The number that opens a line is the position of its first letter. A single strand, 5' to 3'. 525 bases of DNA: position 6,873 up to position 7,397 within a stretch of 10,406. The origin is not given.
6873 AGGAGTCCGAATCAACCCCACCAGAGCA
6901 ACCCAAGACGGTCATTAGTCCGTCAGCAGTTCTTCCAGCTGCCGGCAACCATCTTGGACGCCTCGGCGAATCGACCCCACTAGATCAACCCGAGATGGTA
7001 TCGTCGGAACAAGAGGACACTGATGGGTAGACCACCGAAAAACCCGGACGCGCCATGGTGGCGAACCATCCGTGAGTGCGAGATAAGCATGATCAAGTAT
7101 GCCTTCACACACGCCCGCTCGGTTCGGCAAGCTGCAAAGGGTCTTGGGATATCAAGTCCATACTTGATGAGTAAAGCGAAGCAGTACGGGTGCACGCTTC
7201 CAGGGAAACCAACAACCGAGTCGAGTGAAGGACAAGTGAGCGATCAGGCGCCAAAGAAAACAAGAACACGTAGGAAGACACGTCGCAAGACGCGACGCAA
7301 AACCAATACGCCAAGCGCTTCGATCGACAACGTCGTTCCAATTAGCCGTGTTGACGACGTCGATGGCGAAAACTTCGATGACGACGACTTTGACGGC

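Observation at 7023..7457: Fis-type HTH fused to an (RRKT)3 basic repeat and a poly-Asp/Phe acidic tail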

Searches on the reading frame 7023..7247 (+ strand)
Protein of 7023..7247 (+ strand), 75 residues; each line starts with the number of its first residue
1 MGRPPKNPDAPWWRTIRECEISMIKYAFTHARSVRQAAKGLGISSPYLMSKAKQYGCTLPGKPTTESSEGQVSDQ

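Call 19: search_protein_representatives(protein=window:7023-7247:+)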
Query: 75 residues. Proteins with E-value up to 0.001 (for the whole library): 15; up to 1e-10: 1; up to 1e-30: 0. The best 15 are listed.
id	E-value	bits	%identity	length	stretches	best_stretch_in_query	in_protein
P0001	8.4e-13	64.3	52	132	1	5-67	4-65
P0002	2.7e-06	43.6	40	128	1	6-62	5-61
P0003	6.6e-06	42.4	41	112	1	7-64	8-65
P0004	1.4e-05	41.3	44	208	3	37-65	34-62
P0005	3.1e-05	40.2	41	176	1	7-64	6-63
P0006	4.1e-05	39.8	39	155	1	6-61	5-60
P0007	5.3e-05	39.5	37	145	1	5-63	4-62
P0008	1.3e-04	38.2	39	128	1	6-56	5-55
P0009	1.9e-04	37.7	41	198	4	26-64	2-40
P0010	2.3e-04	37.5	38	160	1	6-60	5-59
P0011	6.1e-04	36.1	38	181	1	6-57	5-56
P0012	7.8e-04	35.8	38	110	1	1-66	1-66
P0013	8.6e-04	35.7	43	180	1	6-58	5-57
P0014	8.9e-04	35.6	35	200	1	6-62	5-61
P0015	9.0e-04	35.6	35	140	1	6-62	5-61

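Call 24: find_homologous_proteins(query=A2, max_evalue=0.001)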
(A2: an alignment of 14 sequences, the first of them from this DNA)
Query A2 (14 sequences) (61 aa, profile of the alignment): 3 proteins with E <= 0.001 among 650 candidates.
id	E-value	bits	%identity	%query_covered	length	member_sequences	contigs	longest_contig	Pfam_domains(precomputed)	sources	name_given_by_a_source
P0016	3.2e-12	64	35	90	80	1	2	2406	-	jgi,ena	-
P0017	9.2e-11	59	24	89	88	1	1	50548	PF02954.26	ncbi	-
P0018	8.1e-10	56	24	89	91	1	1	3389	PF02954.26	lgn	-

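Call 25: search_solved_structures(query=A2, max_evalue=10, show_alignments=3)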
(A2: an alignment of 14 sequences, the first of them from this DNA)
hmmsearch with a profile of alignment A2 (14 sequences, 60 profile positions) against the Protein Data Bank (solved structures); distinct sequences matched with E-value up to 10: 15.
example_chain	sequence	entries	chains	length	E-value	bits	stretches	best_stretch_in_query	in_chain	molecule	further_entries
2m8g_X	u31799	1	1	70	0.0025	21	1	15-59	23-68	Transcriptional regulator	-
1ntc_A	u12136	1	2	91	0.015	18.5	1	17-56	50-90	PROTEIN (NITROGEN REGULATION PROTEIN (NTRC))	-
1g2h_A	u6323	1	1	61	0.054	16.7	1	23-56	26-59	TRANSCRIPTIONAL REGULATORY PROTEIN TYRR HOMOLOG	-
9qq6_C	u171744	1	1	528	0.1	15.8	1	25-59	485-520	Nif-specific regulatory protein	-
1lc5_A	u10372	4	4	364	0.32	14.3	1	26-47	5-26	L-Threonine-O-3-Phosphate Decarboxylase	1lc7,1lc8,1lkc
7zbs_X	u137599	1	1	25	0.41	13.9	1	30-47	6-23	HTH_8cm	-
3fxq_A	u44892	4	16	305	0.49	13.7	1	27-54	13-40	LysR type regulator of tsaMBCD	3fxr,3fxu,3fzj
5z7h_A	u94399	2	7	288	0.72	13.1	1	26-53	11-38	LysR family transcriptional regulator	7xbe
6swi_A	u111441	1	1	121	1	12.7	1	32-57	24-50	Two-component response regulator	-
8p53_C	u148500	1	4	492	1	12.6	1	15-58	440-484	Transcriptional regulator FleQ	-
1ojl_A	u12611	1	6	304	1.3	12.3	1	15-50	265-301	TRANSCRIPTIONAL REGULATORY PROTEIN ZRAR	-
1fip_A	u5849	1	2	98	1.3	12.3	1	11-56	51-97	FACTOR FOR INVERSION STIMULATION (FIS)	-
1etx_A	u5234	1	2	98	1.4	12.2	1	11-56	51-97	FACTOR FOR INVERSION STIMULATION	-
3dar_A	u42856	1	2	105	1.6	12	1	3-22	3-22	Fibroblast growth factor receptor 2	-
4hb1_A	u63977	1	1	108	3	11.1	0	21-40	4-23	DHP1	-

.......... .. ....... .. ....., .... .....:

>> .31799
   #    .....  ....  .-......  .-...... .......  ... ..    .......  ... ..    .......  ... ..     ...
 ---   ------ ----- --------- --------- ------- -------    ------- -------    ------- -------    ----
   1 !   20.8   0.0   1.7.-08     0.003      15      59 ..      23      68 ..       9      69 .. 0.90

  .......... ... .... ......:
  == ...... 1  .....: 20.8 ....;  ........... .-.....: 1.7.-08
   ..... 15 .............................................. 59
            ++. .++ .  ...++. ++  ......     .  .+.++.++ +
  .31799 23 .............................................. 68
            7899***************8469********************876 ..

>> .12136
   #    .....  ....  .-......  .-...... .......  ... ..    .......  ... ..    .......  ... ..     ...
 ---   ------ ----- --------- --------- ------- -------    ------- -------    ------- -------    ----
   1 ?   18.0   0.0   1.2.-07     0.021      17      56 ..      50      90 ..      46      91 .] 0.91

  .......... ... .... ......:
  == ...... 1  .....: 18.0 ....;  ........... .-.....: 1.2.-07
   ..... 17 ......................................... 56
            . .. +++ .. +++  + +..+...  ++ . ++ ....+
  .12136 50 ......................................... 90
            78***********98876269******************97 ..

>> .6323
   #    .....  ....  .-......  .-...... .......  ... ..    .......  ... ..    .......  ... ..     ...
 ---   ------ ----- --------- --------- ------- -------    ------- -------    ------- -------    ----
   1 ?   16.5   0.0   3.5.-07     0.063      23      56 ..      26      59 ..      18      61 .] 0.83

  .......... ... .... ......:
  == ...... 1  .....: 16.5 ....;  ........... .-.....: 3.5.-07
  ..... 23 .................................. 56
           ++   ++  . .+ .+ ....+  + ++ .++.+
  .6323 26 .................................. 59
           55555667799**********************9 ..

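Call 26: search_protein_families(library=pfam, alignment_id=A2, max_evalue=0.1)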
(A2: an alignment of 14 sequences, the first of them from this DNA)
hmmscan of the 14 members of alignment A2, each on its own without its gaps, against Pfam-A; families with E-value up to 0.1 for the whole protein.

A. member 1, seq(61 aa): 1 family
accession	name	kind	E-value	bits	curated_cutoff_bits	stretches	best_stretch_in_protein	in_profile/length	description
PF18024.7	HTH_50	-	1.8e-05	24.8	27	1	17-56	9-48/50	Helix-turn-helix domain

B. families by the number of members that match (of 14 scanned): 21 families
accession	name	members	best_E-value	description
PF02954.25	HTH_8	13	6.2e-07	Bacterial regulatory protein, Fis family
PF18024.7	HTH_50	11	1.1e-07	Helix-turn-helix domain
PF00126.33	HTH_1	8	0.00052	Bacterial regulatory helix-turn-helix protein, lysR family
PF02042.20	RWP-RK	5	0.017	RWP-RK domain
PF13518.12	HTH_28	3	0.003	Helix-turn-helix domain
PF13936.12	HTH_38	3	0.019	Helix-turn-helix domain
PF13384.12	HTH_23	2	0.0025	Homeodomain-like domain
PF04545.22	Sigma70_r4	2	0.0054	Sigma-70, region 4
PF07453.19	NUMOD1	2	0.012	NUMOD1 domain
PF01418.23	HTH_6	2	0.014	Helix-turn-helix domain, rpiR family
PF08281.18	Sigma70_r4_2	2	0.036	Sigma-70, region 4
PF13412.12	HTH_24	1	0.0018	Winged helix-turn-helix DNA-binding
PF00165.29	HTH_AraC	1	0.0068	Bacterial regulatory helix-turn-helix proteins, AraC family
PF13556.12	HTH_30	1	0.012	PucR C-terminal helix-turn-helix domain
PF12116.14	SpoIIID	1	0.016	Stage III sporulation protein D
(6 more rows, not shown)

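Call 29: find_related_loci(query=P0001, collection=viral_contigs, flank=8000)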
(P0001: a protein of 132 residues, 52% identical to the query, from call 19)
Query P0001 (132 aa) in viral_contigs; peptide patterns used: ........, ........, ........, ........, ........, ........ (x = any residue, [..] = any of these).
28 stretches matched a pattern, but none encodes a relative of the query by tblastn (E <= 1e-3).

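Call 30: find_related_loci(query=P0015, collection=viral_contigs, flank=8000)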
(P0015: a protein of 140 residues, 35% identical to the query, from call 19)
Query P0015 (140 aa) in viral_contigs; peptide patterns used: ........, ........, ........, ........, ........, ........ (x = any residue, [..] = any of these).
600 stretches matched a pattern, but none encodes a relative of the query by tblastn (E <= 1e-3).

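Call 31: find_encoding_contigs(protein=P0001, flank=8000, max_places=3)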
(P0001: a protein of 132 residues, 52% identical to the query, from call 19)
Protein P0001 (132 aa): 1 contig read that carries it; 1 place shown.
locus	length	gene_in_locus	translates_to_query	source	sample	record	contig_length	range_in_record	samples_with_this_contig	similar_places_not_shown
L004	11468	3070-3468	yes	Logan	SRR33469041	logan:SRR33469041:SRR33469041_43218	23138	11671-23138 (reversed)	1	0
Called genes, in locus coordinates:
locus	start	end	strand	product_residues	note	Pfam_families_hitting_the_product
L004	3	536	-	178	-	?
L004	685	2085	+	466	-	PF14890:Intein_splicing, PF14528:LAGLIDADG_3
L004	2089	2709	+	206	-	PF01327:Pep_deformylase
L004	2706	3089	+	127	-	-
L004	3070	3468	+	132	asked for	PF18024:HTH_50 (weak)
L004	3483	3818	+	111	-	-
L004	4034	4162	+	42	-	-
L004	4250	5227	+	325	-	PF01471:PG_binding_1 (faint)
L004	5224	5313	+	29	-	-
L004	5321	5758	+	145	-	-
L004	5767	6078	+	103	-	-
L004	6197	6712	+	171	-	-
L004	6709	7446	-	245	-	-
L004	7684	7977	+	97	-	-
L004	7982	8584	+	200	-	-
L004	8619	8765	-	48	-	-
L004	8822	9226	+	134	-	-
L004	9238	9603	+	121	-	-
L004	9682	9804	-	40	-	-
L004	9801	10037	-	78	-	-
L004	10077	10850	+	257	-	-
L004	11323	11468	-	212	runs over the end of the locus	-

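Call 32: find_encoding_contigs(protein=P0015, flank=8000, max_places=3)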
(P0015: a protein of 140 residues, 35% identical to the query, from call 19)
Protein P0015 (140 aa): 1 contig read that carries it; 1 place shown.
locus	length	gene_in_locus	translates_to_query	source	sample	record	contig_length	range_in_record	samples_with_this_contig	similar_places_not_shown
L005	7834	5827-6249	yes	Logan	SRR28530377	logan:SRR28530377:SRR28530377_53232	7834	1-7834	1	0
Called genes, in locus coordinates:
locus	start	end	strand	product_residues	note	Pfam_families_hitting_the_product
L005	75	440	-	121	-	-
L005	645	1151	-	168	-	-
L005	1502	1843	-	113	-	-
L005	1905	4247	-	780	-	-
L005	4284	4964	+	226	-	-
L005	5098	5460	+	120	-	-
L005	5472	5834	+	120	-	-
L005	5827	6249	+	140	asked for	-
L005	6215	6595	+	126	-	-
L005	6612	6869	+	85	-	-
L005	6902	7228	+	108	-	PF23864:DUF7222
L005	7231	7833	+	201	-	?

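Call 33: find_encoding_contigs(protein=P0014, flank=10000, max_places=3)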
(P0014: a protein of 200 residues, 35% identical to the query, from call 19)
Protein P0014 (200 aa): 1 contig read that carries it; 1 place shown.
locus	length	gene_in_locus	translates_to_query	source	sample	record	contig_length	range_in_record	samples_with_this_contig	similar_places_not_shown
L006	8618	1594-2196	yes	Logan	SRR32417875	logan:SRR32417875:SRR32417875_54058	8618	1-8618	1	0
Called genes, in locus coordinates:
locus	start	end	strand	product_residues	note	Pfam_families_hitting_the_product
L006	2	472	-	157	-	?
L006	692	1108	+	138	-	-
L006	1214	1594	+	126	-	-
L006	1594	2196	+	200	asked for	-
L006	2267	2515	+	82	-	-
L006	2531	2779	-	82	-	-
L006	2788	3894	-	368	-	-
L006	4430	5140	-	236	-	-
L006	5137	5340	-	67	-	-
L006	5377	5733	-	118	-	-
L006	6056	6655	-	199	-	-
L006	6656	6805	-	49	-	-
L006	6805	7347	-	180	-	-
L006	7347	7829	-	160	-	-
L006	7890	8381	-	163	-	-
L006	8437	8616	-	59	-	?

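Call 34: find_encoding_contigs(protein=P0010, flank=10000, max_places=3)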
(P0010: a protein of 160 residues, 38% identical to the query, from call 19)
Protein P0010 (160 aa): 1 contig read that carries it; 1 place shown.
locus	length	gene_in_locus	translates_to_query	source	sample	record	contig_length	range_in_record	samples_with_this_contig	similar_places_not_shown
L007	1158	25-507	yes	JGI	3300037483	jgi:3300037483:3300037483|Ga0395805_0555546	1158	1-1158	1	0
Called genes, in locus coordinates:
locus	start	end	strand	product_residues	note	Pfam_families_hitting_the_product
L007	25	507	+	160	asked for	-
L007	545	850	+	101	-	-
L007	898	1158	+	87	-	?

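Call 35: find_encoding_contigs(protein=P0005, flank=10000, max_places=3)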
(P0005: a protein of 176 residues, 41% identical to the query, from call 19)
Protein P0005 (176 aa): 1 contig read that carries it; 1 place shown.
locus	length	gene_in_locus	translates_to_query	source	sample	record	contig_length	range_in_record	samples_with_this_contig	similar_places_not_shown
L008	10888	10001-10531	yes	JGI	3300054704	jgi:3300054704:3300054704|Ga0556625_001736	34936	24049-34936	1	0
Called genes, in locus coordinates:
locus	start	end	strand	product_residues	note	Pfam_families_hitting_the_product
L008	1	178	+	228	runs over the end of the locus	-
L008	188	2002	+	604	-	-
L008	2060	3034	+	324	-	-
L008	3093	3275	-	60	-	-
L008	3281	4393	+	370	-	-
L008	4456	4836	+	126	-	-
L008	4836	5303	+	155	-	-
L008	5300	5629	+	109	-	-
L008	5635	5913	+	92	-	-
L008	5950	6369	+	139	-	PF00782:DSPc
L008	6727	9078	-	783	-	-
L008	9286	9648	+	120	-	-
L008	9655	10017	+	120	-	-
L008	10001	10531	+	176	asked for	-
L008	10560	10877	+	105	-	-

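Call 41: search_protein_families(library=phrogs, proteins=[L008:188-1999:+, L008:2060-3031:+, L008:3281-4390:+, L008:4456-4833:+, L008:4836-5300:+, L004:4250-5224:+, L004:6709-7443:-, L004:10077-10847:+, L005:4284-4961:+, L006:4430-5137:-], max_evalue=0.01)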
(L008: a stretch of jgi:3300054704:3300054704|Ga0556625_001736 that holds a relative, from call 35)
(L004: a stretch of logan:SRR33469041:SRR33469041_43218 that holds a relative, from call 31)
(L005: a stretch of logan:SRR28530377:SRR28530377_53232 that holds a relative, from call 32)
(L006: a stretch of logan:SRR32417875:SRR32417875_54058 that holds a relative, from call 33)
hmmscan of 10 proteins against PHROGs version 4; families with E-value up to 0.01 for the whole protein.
L008:188-1999:+ (604 aa): 2 families
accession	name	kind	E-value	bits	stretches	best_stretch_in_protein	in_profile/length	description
phrog_58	-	tail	0.00065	19.1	1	119-437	477-643/1544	tail length tape measure protein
phrog_167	-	tail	0.0032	16.2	1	41-398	692-917/1555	tail length tape measure protein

L008:2060-3031:+ (324 aa): 1 family
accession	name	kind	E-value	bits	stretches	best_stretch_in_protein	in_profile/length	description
phrog_1224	-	head and packaging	0.00053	20.3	1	25-94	10-78/438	endolysin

L008:3281-4390:+ (370 aa): 0 families

L008:4456-4833:+ (126 aa): 0 families

L008:4836-5300:+ (155 aa): 0 families

L004:4250-5224:+ (325 aa): 1 family
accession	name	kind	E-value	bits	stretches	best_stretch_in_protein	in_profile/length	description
phrog_1493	-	lysis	7.6e-05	23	1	8-64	250-305/394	endolysin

L004:6709-7443:- (244 aa): 0 families

L004:10077-10847:+ (257 aa): 0 families

L005:4284-4961:+ (226 aa): 8 families
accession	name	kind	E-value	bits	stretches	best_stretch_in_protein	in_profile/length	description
phrog_374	-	DNA, RNA and nucleotide metabolism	4.1e-47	162.3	1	3-195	190-380/617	HNH endonuclease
phrog_3377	-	DNA, RNA and nucleotide metabolism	1.1e-41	143.9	1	86-217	10-141/196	HNH endonuclease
phrog_8790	-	DNA, RNA and nucleotide metabolism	6.6e-27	96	1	84-208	19-137/241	restriction endonuclease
phrog_2081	-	DNA, RNA and nucleotide metabolism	3.6e-15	57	1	86-169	101-194/433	HNH endonuclease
phrog_953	-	DNA, RNA and nucleotide metabolism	5.9e-09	36.7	1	85-136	219-268/420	HNH endonuclease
phrog_3190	-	unknown function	3.7e-05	25.1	1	151-225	60-138/169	-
phrog_1065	-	unknown function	8.2e-05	23.6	1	151-217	80-142/192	-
phrog_18493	-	unknown function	0.0021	19.1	1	4-43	54-88/136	-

L006:4430-5137:- (235 aa): 0 families

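Call 48: search_protein_families(library=pfam, proteins=[L004:685-2082:+, L005:5098-5457:+, L006:692-1105:+, L008:9286-9645:+, L004:2706-3086:+, L005:5472-5831:+, L006:1214-1591:+, L004:3483-3815:+, L005:6215-6592:+, L008:10560-10874:+], max_evalue=0.5)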
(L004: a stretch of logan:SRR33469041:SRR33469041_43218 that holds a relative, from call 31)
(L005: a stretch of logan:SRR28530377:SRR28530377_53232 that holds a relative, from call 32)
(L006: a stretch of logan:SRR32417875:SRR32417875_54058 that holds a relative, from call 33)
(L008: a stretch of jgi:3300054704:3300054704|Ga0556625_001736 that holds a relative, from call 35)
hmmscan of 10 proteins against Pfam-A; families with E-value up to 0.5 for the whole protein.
L004:685-2082:+ (466 aa): 5 families
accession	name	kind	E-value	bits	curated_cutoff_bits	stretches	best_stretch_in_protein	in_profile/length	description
PF14528.11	LAGLIDADG_3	-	5e-19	68.8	22.5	1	210-291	3-82/82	LAGLIDADG-like domain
PF14890.11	Intein_splicing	-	8.2e-13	48.9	35.8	1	53-351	40-155/155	Intein splicing domain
PF05204.19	Hom_end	-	0.00028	21.4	21.1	1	198-257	2-59/110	Homing endonuclease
PF14527.11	LAGLIDADG_WhiA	-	0.049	14.2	23.2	1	212-265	3-54/93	WhiA LAGLIDADG-like domain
PF07591.16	PT-HINT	-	0.12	13.1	27.7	1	74-125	61-112/137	Pretoxin HINT domain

L005:5098-5457:+ (120 aa): 0 families

L006:692-1105:+ (138 aa): 4 families
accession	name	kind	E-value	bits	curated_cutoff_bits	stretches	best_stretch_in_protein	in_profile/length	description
PF24324.1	MYND_ZMYND11_ZMYD8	-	0.0071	16.7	27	1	18-38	13-32/35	ZMYND11/ZMYD8, MYND zinc finger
PF01738.24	DLH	-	0.071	13.1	21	1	56-96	71-114/217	Dienelactone hydrolase family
PF01753.24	zf-MYND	-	0.083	13.4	22.7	1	17-38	13-36/39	MYND finger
PF24428.1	PYCO1_repeat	-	0.18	12.1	27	1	100-116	20-36/38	PYCO1 Rubisco-binding repeat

L008:9286-9645:+ (120 aa): 0 families

L004:2706-3086:+ (127 aa): 1 family
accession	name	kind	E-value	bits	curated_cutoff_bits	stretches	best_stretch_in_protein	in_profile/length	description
PF09858.14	DUF2085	-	0.15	12.9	25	1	49-94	15-52/90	Predicted membrane protein (DUF2085)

L005:5472-5831:+ (120 aa): 1 family
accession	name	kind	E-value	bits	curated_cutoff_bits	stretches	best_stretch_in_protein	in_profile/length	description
PF05510.18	Sarcoglycan_2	-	0.043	14.2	24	1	30-63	42-75/95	Sarcoglycan alpha/epsilon N-terminal domain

L006:1214-1591:+ (126 aa): 1 family
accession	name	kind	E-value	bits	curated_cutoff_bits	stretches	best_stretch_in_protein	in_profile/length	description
PF05510.18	Sarcoglycan_2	-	0.033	14.5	24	1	31-69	42-80/95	Sarcoglycan alpha/epsilon N-terminal domain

L004:3483-3815:+ (111 aa): 0 families

L005:6215-6592:+ (126 aa): 0 families

L008:10560-10874:+ (105 aa): 1 family
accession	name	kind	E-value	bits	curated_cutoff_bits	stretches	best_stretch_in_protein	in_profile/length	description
PF11720.13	Inhibitor_I78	-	0.1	13.1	23.6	1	6-55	5-53/65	Peptidase inhibitor I78 family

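Call 59: find_encoding_contigs(protein=P0017, flank=10000, max_places=2)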
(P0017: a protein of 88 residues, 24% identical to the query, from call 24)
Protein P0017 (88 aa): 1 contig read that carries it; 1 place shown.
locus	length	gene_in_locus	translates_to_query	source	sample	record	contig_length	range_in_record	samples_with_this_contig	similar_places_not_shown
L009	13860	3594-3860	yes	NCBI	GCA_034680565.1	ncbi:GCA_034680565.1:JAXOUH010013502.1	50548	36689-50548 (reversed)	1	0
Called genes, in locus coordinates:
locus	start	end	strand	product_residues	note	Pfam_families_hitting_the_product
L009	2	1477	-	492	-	?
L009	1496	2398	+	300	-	-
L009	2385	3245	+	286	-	-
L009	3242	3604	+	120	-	-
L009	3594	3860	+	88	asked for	PF02954:HTH_8 (weak)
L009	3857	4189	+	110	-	-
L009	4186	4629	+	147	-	-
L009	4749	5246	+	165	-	-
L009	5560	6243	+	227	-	-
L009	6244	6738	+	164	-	-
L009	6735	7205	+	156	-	-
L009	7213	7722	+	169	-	-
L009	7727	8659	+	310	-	PF08308:PEGA (weak), PF04002:RadC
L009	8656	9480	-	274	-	-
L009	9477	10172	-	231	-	-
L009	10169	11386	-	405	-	-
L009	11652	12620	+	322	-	PF09588:YqaJ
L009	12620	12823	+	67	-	-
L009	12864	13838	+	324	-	PF03837:RecT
